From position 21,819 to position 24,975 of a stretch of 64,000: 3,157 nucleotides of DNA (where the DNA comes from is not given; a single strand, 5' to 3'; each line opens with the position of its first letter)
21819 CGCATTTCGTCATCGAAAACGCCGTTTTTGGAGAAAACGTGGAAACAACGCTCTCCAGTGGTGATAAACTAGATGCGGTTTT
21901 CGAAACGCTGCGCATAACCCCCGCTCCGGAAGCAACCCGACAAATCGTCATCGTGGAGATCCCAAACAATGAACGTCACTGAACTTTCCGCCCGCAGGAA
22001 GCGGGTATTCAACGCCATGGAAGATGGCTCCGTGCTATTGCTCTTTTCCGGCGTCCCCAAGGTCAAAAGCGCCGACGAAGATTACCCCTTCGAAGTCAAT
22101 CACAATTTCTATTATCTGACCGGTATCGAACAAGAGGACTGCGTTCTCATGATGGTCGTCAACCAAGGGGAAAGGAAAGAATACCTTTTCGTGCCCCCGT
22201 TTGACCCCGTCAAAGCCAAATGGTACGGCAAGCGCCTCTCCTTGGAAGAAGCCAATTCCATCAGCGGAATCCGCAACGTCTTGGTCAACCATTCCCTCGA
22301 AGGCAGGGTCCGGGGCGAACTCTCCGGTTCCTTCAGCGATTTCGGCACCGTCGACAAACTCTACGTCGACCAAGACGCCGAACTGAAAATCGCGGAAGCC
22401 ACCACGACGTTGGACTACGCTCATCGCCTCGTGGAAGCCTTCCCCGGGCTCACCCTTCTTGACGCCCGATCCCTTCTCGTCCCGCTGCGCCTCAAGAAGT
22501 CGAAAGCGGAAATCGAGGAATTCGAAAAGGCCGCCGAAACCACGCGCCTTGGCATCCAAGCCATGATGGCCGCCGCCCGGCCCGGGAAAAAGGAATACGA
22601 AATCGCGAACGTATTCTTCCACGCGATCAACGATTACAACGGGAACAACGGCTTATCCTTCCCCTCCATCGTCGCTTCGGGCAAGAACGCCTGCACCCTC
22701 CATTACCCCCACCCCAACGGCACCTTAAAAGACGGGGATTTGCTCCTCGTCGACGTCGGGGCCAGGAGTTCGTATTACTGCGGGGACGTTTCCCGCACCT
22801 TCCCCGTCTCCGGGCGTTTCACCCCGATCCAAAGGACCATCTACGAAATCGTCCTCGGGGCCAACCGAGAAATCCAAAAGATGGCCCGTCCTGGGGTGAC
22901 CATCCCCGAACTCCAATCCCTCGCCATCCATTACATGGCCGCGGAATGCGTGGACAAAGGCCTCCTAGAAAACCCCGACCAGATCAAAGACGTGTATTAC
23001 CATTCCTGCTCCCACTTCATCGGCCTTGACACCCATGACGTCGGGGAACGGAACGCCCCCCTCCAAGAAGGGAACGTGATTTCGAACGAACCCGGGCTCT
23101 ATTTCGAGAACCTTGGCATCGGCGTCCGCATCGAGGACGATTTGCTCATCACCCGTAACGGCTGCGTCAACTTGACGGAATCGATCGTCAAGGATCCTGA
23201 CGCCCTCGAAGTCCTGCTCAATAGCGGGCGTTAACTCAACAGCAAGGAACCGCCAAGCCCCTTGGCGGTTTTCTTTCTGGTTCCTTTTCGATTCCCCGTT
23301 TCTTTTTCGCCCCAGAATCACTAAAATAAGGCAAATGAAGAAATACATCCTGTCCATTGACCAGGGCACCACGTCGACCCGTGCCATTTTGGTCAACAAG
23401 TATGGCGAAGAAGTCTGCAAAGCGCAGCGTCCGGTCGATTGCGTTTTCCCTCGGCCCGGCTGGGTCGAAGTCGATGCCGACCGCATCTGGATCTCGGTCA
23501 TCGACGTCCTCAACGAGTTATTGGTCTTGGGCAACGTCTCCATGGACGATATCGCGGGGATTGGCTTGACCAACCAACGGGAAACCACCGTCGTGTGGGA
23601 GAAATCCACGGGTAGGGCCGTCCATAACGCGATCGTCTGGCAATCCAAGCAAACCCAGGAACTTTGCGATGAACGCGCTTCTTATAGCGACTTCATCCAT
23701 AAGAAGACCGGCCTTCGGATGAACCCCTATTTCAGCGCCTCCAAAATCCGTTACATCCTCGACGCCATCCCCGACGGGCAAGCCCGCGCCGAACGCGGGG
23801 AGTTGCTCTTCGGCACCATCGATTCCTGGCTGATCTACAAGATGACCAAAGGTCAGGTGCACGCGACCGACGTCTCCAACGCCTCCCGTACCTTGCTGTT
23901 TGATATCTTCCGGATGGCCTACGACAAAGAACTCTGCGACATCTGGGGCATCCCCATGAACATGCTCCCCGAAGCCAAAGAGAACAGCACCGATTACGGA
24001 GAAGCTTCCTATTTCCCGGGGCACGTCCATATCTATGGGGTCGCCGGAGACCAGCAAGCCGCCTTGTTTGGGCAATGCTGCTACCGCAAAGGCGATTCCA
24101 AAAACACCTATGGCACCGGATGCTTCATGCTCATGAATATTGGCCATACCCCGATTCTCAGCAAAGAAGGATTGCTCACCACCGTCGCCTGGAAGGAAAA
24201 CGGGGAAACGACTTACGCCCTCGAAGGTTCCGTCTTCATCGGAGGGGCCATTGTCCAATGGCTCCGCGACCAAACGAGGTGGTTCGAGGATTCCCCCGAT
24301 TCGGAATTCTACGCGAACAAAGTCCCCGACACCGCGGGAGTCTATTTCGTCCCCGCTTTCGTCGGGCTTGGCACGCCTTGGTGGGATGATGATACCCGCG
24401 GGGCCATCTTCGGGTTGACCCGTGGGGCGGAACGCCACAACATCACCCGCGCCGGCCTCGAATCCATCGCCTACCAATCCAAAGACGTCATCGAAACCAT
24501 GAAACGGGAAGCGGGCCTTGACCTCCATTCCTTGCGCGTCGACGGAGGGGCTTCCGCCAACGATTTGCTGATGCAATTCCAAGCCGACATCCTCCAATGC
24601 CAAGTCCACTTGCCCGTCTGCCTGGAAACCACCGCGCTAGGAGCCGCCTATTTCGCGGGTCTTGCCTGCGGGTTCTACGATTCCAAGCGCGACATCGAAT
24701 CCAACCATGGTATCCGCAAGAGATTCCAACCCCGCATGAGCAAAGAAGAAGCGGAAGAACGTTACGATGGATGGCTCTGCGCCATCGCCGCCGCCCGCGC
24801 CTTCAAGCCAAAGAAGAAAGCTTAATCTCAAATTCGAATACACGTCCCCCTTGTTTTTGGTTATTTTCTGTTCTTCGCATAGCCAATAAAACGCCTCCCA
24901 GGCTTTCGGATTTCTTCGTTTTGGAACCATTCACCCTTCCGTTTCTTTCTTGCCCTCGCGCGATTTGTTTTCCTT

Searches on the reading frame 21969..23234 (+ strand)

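Call 37: search_protein_families(library=pfam, proteins=[window:21969-23234:+], max_evalue=0.0001)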
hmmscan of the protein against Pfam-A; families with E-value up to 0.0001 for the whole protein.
window:21969-23234:+ (421 aa): 2 families
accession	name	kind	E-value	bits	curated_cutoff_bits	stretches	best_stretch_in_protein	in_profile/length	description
PF00557.29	Peptidase_M24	-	3.5e-55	187.4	23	1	184-395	2-207/208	Metallopeptidase family M24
PF05195.22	AMP_N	-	9.3e-28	96.8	24.6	1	8-117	3-113/121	Aminopeptidase P, N-terminal domain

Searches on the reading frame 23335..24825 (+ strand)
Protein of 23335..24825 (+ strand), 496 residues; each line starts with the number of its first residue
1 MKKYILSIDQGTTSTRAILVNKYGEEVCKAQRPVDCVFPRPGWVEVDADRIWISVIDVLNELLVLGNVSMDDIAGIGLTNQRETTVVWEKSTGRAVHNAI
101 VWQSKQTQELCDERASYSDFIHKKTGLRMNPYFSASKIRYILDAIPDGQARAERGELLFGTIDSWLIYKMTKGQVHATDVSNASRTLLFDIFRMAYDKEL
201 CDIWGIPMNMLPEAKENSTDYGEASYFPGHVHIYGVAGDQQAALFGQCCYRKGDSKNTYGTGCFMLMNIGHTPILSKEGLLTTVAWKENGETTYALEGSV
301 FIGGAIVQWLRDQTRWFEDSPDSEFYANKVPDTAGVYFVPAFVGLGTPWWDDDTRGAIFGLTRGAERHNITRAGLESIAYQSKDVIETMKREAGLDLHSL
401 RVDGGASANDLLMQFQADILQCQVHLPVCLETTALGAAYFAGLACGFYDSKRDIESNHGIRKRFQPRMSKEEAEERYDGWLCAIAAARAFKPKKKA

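Call 37: search_protein_families(library=pfam, proteins=[window:23335-24825:+], max_evalue=0.0001)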
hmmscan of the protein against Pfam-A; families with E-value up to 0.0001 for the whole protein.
window:23335-24825:+ (496 aa): 2 families
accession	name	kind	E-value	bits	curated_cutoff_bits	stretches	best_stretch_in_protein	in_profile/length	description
PF00370.27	FGGY_N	-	2.1e-61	208.1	28.8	1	4-246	1-245/245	FGGY family of carbohydrate kinases, N-terminal domain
PF02782.22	FGGY_C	-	1.7e-43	149.1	27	1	257-444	3-197/198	FGGY family of carbohydrate kinases, C-terminal domain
